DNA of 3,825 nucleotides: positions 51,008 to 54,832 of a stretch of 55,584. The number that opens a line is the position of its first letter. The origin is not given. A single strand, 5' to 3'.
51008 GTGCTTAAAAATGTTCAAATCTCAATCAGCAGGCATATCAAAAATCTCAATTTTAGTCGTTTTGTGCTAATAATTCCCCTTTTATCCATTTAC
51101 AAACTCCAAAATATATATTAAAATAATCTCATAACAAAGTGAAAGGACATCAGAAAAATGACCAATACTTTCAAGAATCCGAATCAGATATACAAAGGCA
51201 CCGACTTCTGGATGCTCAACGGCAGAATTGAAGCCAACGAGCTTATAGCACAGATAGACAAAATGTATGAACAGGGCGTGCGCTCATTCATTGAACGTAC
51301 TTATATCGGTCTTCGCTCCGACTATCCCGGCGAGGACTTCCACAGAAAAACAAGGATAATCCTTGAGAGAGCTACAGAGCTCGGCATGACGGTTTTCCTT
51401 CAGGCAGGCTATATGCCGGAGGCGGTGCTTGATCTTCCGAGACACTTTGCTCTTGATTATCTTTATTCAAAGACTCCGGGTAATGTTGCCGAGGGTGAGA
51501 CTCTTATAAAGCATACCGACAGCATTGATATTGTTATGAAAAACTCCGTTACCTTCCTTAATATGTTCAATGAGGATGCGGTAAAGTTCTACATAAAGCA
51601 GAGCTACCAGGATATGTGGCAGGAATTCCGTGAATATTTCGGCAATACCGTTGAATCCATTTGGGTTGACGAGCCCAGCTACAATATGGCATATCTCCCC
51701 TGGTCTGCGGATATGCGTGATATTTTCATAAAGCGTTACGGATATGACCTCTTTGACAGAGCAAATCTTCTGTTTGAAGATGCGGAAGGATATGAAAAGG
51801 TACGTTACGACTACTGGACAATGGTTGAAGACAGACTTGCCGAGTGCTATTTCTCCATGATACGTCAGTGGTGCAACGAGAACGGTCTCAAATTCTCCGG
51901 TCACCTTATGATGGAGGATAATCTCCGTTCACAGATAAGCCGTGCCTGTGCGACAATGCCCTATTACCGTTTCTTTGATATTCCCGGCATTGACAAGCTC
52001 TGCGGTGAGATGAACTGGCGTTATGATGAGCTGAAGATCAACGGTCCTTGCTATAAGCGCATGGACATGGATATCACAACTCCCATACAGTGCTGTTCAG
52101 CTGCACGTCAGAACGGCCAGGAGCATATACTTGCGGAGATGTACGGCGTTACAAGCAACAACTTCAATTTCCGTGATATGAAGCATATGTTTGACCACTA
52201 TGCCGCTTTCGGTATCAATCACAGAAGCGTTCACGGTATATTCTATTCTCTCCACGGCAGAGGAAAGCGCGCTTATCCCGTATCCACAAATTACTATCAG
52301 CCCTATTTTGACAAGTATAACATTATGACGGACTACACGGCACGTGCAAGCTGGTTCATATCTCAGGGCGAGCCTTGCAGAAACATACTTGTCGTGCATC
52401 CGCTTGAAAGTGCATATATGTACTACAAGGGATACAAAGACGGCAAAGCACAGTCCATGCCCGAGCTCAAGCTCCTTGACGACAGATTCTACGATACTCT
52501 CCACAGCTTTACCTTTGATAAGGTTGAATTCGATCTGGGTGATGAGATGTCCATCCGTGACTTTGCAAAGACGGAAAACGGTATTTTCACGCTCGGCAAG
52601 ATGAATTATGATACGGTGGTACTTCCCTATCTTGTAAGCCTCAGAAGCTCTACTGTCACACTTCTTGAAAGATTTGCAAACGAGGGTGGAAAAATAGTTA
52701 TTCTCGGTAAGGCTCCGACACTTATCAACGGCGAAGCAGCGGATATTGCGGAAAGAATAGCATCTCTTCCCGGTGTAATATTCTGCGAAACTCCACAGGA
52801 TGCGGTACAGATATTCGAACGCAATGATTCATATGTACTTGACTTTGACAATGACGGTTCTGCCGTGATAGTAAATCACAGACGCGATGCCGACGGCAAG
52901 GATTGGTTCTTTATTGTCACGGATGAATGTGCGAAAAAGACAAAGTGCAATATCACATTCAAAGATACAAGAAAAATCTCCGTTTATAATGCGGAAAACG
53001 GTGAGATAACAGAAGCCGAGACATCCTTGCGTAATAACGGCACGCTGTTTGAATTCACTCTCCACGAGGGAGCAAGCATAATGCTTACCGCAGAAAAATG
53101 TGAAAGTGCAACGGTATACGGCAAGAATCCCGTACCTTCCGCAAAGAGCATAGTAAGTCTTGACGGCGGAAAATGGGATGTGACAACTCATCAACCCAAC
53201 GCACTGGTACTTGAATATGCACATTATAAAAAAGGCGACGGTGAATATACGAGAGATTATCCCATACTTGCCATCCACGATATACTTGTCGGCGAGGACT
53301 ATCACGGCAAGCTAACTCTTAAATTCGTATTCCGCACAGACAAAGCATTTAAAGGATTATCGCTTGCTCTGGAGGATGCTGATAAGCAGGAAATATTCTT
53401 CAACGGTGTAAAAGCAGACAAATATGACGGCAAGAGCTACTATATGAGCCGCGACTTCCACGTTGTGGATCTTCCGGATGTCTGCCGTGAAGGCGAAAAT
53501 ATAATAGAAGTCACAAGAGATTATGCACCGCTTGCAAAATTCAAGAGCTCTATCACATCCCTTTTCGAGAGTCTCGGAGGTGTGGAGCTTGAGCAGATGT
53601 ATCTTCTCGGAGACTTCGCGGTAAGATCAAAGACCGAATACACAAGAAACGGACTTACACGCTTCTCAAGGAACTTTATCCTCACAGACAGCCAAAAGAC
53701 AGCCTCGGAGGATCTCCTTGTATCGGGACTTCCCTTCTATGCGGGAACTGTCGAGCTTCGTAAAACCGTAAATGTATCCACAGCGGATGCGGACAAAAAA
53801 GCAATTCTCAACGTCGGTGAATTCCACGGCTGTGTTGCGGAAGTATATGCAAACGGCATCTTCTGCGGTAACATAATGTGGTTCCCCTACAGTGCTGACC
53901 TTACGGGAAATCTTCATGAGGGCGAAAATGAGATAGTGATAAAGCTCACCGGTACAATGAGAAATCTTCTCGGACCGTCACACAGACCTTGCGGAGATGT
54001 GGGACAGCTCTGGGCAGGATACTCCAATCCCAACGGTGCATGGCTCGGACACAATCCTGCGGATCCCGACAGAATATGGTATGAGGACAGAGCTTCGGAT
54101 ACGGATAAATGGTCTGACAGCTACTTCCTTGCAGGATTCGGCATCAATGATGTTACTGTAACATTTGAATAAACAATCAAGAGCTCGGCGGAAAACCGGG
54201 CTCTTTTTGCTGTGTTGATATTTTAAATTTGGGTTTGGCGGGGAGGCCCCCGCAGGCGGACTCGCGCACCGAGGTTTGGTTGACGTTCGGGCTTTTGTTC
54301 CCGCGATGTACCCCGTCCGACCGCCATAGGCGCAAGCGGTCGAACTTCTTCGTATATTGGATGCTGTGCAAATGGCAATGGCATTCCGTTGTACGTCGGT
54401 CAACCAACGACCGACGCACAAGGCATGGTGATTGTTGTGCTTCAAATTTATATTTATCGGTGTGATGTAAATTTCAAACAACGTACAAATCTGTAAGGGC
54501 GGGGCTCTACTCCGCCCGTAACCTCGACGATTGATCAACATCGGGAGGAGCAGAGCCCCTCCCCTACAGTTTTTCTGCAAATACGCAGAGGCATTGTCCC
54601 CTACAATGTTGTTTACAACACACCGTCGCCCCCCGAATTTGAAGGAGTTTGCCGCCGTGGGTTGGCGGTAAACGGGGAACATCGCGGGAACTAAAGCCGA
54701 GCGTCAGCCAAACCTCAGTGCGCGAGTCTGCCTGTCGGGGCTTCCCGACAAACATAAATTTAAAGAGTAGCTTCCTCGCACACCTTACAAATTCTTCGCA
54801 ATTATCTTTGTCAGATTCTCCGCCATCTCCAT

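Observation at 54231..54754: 524-bp GC-rich foldback element with terminal inverted repeats of about 85 nt: candidate MITE or large ornate RNA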

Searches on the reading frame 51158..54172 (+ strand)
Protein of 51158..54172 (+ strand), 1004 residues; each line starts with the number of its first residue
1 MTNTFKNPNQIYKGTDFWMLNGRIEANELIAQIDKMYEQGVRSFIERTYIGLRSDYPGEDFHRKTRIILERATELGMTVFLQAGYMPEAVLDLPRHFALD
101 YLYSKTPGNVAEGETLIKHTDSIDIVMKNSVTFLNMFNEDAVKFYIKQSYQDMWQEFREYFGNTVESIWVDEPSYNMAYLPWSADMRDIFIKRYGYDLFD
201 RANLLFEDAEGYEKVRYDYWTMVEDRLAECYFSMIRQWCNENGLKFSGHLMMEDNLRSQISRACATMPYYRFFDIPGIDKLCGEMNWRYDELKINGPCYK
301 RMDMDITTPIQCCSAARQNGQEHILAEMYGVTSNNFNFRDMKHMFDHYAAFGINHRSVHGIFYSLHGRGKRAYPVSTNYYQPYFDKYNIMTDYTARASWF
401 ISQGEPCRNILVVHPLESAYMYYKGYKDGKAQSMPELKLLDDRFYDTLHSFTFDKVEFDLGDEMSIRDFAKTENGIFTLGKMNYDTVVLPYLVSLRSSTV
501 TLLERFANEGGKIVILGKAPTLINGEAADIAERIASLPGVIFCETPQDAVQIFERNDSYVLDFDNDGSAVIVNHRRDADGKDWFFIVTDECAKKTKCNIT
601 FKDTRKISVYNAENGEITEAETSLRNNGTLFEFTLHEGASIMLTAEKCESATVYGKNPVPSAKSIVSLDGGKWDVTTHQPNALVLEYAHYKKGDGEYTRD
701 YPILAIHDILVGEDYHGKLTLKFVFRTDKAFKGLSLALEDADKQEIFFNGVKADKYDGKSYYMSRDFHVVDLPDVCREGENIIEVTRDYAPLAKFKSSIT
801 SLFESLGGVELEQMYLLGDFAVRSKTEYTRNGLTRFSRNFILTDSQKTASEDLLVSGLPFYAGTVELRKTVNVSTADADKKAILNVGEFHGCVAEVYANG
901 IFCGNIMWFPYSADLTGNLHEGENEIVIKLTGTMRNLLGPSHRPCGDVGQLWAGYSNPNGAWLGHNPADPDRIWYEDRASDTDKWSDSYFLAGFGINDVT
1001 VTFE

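Call 14: find_encoding_contigs(protein=window:51158-54172:+, flank=10000, max_places=10)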
Protein window:51158-54172:+ (1004 aa): 23 contigs read that carry it; 9 places shown.
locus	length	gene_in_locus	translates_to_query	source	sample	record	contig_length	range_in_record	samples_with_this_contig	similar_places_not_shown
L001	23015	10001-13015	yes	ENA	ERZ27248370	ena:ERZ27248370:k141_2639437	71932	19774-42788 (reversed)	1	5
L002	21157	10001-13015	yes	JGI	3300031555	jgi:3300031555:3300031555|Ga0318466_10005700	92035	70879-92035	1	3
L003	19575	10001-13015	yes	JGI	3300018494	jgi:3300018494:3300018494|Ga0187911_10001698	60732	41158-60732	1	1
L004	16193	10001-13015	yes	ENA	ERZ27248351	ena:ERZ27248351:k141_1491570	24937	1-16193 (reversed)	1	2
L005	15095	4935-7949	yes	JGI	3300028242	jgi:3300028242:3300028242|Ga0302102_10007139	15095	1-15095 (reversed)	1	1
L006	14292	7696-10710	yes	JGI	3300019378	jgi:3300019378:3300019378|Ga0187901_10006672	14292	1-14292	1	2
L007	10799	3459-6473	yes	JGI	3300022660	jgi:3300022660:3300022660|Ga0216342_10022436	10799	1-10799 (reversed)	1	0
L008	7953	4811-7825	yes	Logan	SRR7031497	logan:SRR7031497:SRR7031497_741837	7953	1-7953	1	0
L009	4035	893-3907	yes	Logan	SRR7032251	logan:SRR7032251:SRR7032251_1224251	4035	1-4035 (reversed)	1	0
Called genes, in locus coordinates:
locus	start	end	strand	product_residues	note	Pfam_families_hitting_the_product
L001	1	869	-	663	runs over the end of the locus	PF00009:GTP_EFTU, PF14492:EFG_III, PF03764:EFG_IV, PF00679:EFG_C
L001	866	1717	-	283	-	PF02311:AraC_binding, PF12833:HTH_18, PF00165:HTH_AraC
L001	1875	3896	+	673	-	PF02065:Melibiase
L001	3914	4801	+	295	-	PF00892:EamA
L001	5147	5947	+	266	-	PF01522:Polysacc_deac_1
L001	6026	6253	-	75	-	-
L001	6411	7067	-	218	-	-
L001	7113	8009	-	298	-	PF00480:ROK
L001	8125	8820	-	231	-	PF17746:SfsA_N, PF03749:SfsA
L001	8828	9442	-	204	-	PF07853:DUF1648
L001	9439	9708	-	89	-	PF01022:HTH_5, PF12840:HTH_20, PF13412:HTH_24 (weak), PF12802:MarR_2 (faint)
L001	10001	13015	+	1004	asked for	PF17132:Glyco_hydro_106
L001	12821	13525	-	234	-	-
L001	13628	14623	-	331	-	PF14606:Lipase_GDSL_3, PF13472:Lipase_GDSL_2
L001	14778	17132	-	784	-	PF00395:SLH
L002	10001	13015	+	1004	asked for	PF17132:Glyco_hydro_106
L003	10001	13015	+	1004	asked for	PF17132:Glyco_hydro_106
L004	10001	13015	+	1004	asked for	PF17132:Glyco_hydro_106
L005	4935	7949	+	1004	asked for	PF17132:Glyco_hydro_106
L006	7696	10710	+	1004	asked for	PF17132:Glyco_hydro_106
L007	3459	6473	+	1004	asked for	PF17132:Glyco_hydro_106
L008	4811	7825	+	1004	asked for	PF17132:Glyco_hydro_106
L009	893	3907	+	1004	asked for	PF17132:Glyco_hydro_106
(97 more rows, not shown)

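Call 40: find_homologous_proteins(query=window:51158-54172:+, max_evalue=1e-100)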
Query window:51158-54172:+ (1004 aa): 252 proteins with E <= 1e-100 among 3748 candidates; the best 120 are listed.
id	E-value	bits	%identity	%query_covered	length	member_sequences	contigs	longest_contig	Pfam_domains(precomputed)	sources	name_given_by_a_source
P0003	0.0e+0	2343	99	100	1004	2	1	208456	PF17132.10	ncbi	-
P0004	0.0e+0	2087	87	100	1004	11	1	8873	PF17132.10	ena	-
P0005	0.0e+0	1903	79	100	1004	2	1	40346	PF17132.10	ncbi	-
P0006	0.0e+0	1837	76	100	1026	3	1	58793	PF17132.10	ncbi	-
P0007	0.0e+0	1827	75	100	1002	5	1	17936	PF17132.10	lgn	-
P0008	0.0e+0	1805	75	100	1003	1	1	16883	PF17132.10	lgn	-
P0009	0.0e+0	1744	74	98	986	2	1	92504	PF17132.10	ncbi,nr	ncbi:MAG: hypothetical protein IKU43_08145 [Clostridia bacterium]|nr:hypothetical protein [Clostridi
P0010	0.0e+0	1273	56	100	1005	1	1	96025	PF17132.10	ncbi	-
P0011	0.0e+0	1200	53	100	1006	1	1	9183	PF17132.10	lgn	-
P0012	5.1e-295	999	45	100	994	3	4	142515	PF17132.10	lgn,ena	-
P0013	6.5e-290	982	45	100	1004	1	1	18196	PF17132.10,PF22666.3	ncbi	-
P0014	1.2e-288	978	46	100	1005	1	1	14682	PF17132.10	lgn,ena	-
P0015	2.4e-286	971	46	100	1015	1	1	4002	PF17132.10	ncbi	-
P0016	4.9e-286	970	46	99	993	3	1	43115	PF17132.10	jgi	-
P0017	1.8e-285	968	46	99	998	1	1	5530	-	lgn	-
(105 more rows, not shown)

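Call 41: find_encoding_contigs(protein=P0003, flank=10000, max_places=3)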
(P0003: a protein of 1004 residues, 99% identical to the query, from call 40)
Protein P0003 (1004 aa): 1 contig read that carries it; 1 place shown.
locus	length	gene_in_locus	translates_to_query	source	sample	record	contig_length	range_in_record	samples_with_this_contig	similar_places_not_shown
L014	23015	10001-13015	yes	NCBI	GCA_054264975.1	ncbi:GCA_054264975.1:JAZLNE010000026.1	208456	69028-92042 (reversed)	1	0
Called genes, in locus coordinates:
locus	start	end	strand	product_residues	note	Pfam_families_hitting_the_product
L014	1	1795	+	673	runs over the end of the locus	PF02065:Melibiase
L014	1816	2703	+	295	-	PF00892:EamA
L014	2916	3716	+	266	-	PF01522:Polysacc_deac_1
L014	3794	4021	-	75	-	-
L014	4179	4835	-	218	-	-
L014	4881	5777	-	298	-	PF00480:ROK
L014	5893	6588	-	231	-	PF17746:SfsA_N, PF03749:SfsA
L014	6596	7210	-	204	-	PF07853:DUF1648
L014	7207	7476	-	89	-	PF01022:HTH_5, PF12840:HTH_20, PF13412:HTH_24 (weak), PF12802:MarR_2 (faint)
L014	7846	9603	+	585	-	-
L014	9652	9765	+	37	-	-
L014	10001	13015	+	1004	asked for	PF17132:Glyco_hydro_106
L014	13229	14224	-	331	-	PF14606:Lipase_GDSL_3, PF13472:Lipase_GDSL_2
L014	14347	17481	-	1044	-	PF00395:SLH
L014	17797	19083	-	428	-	PF20251:Big_14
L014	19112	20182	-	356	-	PF14257:DUF4349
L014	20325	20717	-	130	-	-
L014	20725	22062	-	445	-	PF00817:IMS, PF21999:IMS_HHH_1 (faint), PF11799:IMS_C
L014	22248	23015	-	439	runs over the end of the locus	PF00696:AA_kinase, PF13840:ACT_7 (weak), PF01842:ACT (weak), PF22468:ACT_9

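Call 42: find_encoding_contigs(protein=P0004, flank=6000, max_places=3)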
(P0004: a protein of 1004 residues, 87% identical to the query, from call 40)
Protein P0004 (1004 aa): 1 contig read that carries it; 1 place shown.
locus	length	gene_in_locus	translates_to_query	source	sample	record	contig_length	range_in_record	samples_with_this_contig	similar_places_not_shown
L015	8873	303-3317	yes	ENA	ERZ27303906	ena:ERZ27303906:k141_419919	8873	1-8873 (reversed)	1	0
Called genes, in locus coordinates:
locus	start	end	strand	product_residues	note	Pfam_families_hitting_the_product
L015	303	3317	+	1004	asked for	PF17132:Glyco_hydro_106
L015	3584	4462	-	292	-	PF00892:EamA (weak)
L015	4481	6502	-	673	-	PF02065:Melibiase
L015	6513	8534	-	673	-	PF02065:Melibiase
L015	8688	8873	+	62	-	?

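Call 43: find_encoding_contigs(protein=P0005, flank=6000, max_places=3)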
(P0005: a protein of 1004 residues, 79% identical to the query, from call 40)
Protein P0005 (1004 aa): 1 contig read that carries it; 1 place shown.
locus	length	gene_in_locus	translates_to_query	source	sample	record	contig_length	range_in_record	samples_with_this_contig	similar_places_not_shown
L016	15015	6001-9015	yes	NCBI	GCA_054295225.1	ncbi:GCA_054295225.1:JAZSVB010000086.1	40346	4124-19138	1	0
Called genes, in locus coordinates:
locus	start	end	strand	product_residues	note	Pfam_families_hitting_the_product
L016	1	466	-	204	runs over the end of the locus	-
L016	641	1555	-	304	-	PF00480:ROK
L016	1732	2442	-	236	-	PF17746:SfsA_N, PF03749:SfsA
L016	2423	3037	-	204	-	PF07853:DUF1648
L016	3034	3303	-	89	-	PF01022:HTH_5, PF12802:MarR_2 (weak), PF12840:HTH_20, PF13412:HTH_24 (weak)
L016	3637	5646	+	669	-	PF00059:Lectin_C, PF13306:LRR_5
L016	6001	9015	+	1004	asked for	PF17132:Glyco_hydro_106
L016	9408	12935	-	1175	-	PF00395:SLH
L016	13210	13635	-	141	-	-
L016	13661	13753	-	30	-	-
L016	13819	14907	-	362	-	PF20251:Big_14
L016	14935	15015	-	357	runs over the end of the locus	PF14257:DUF4349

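Call 58: find_encoding_contigs(protein=P0006, flank=10000, max_places=2)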
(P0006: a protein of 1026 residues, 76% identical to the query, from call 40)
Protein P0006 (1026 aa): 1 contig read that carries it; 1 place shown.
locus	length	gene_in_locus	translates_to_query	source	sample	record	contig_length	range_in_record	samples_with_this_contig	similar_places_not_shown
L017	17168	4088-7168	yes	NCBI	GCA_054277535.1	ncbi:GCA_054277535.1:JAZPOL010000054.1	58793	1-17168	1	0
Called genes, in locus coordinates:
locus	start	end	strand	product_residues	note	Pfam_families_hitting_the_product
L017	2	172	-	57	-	?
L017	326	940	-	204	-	-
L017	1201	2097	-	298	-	PF00480:ROK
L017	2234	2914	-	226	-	PF17746:SfsA_N, PF03749:SfsA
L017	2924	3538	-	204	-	PF07853:DUF1648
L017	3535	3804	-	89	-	PF01022:HTH_5, PF12840:HTH_20, PF13412:HTH_24, PF08279:HTH_11 (weak)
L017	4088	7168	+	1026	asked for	PF17132:Glyco_hydro_106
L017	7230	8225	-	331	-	PF14606:Lipase_GDSL_3, PF13472:Lipase_GDSL_2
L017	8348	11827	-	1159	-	PF00395:SLH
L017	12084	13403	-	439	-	PF00696:AA_kinase, PF13840:ACT_7 (weak), PF01842:ACT, PF22468:ACT_9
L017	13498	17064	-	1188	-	PF02463:SMC_N, PF13304:AAA_21 (weak), PF13476:AAA_23, PF06470:SMC_hinge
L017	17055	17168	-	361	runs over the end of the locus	PF04055:Radical_SAM, PF16199:Radical_SAM_C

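Call 59: find_encoding_contigs(protein=P0009, flank=10000, max_places=2)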
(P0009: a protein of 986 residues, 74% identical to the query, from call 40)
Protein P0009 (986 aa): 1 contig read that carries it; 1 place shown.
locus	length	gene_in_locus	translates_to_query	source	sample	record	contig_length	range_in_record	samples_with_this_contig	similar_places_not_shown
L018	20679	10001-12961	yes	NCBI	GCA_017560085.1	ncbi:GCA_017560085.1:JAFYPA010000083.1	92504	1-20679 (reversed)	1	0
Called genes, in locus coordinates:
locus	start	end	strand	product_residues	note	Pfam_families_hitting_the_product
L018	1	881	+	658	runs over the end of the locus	PF02065:Melibiase, PF01055:Glyco_hydro_31_2nd (weak)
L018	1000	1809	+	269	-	PF01522:Polysacc_deac_1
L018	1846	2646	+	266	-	PF01522:Polysacc_deac_1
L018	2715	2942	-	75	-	-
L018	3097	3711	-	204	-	-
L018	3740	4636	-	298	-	PF00480:ROK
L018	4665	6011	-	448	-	-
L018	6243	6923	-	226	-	PF17746:SfsA_N, PF03749:SfsA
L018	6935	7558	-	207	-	PF07853:DUF1648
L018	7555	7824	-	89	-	PF01022:HTH_5, PF12840:HTH_20, PF13412:HTH_24 (weak), PF08279:HTH_11 (weak)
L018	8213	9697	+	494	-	PF11781:Zn_ribbon_RRN7 (weak)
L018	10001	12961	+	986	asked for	PF17132:Glyco_hydro_106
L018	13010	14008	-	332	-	PF14606:Lipase_GDSL_3, PF13472:Lipase_GDSL_2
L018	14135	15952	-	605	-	PF00395:SLH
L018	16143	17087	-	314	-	-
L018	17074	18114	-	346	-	PF14257:DUF4349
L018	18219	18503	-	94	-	-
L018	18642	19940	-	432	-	PF00817:IMS, PF11799:IMS_C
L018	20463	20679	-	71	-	?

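Call 60: find_encoding_contigs(protein=P0007, flank=10000, max_places=2)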
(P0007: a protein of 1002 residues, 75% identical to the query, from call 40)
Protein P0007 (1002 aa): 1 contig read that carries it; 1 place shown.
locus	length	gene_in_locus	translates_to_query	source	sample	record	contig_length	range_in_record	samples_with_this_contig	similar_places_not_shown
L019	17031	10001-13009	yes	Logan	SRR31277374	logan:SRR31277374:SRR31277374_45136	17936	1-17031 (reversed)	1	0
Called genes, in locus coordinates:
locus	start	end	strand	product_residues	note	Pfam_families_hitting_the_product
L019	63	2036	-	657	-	PF00009:GTP_EFTU, PF01926:MMR_HSR1 (weak), PF14492:EFG_III, PF03764:EFG_IV, PF00679:EFG_C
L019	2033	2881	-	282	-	PF02311:AraC_binding, PF13542:HTH_Tnp_ISL3 (faint), PF12833:HTH_18, PF00165:HTH_AraC (weak)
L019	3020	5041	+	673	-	PF02065:Melibiase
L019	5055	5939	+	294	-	PF00892:EamA (weak)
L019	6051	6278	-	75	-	-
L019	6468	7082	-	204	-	-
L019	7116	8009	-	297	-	PF00480:ROK, PF03309:Pan_kinase (faint)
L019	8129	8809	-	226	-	PF17746:SfsA_N, PF03749:SfsA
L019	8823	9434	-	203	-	PF07853:DUF1648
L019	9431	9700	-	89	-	PF01022:HTH_5, PF12802:MarR_2 (weak), PF12840:HTH_20, PF13412:HTH_24 (weak), PF08279:HTH_11 (weak)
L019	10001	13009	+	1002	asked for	PF17132:Glyco_hydro_106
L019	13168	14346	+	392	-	PF13859:BNR_3, PF13088:BNR_2, PF02012:BNR (faint)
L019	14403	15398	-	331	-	PF14606:Lipase_GDSL_3, PF13472:Lipase_GDSL_2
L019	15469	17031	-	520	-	?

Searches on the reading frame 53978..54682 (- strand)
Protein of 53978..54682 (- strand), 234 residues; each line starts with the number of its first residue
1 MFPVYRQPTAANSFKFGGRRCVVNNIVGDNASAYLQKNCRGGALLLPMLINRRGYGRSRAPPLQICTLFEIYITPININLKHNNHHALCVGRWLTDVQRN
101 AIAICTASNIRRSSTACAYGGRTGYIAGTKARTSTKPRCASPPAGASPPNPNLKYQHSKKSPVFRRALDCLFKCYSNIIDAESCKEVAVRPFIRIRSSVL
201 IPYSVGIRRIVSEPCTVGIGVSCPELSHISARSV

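Call 53: search_protein_families(library=pfam, proteins=[window:53978-54682:-], max_evalue=0.01)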
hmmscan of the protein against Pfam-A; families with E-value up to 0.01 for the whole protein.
window:53978-54682:- (234 aa): 0 families
